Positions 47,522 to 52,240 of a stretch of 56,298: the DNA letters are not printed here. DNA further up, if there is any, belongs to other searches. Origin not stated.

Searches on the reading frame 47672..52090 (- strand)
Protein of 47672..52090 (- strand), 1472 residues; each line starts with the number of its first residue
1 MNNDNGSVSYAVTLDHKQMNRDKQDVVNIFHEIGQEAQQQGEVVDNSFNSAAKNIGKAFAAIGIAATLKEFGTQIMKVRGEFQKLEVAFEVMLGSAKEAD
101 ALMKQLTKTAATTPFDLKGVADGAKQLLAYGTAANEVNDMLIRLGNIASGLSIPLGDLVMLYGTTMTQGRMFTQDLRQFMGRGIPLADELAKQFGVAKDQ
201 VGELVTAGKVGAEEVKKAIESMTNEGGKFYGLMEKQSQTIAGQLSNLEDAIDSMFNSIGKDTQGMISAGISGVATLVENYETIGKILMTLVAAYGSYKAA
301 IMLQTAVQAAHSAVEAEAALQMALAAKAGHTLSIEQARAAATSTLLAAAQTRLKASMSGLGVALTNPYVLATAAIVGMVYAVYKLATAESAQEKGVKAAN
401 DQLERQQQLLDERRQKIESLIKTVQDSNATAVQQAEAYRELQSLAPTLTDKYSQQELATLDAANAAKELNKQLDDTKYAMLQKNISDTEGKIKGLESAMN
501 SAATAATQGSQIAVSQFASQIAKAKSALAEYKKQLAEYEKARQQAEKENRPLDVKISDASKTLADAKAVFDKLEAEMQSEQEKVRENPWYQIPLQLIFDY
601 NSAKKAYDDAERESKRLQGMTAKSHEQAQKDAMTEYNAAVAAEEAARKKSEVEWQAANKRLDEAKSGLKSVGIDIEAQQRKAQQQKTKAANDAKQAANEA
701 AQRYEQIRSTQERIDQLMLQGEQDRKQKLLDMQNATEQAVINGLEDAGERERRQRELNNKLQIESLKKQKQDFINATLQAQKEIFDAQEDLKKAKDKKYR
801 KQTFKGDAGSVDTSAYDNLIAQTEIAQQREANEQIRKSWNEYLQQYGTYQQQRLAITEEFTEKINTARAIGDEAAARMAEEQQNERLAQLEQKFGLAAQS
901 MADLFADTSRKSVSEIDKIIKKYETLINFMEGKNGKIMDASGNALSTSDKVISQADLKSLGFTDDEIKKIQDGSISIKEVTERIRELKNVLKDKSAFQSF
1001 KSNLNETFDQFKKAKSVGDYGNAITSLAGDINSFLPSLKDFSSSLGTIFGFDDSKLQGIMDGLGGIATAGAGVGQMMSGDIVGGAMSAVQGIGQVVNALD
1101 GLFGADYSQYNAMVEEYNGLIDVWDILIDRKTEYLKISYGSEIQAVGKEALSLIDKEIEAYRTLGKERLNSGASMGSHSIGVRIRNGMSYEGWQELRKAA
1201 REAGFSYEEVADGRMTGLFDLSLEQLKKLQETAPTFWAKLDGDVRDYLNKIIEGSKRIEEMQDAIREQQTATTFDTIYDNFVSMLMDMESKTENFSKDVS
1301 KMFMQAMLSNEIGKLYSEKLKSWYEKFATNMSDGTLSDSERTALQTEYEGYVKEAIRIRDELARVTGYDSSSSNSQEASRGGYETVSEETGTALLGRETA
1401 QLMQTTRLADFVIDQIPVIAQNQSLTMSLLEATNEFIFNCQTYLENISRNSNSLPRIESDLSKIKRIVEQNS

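Call 63: search_protein_families(library=phrogs, proteins=[window:47672-52090:-], max_evalue=0.00001)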
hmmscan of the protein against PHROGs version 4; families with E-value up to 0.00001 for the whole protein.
window:47672-52090:- (1472 aa): 4 families
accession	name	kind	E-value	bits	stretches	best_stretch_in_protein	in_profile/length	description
phrog_9959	-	tail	1.1e-198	664.1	2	1-340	1-339/1708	tail length tape measure protein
phrog_14295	-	unknown function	4.6e-55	188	2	949-1466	908-1433/1439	-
phrog_12798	-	tail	8.7e-19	68.2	1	38-439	23-406/1031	tail length tape measure protein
phrog_1686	-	tail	2.5e-18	66.4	1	5-253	59-312/1224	tail length tape measure protein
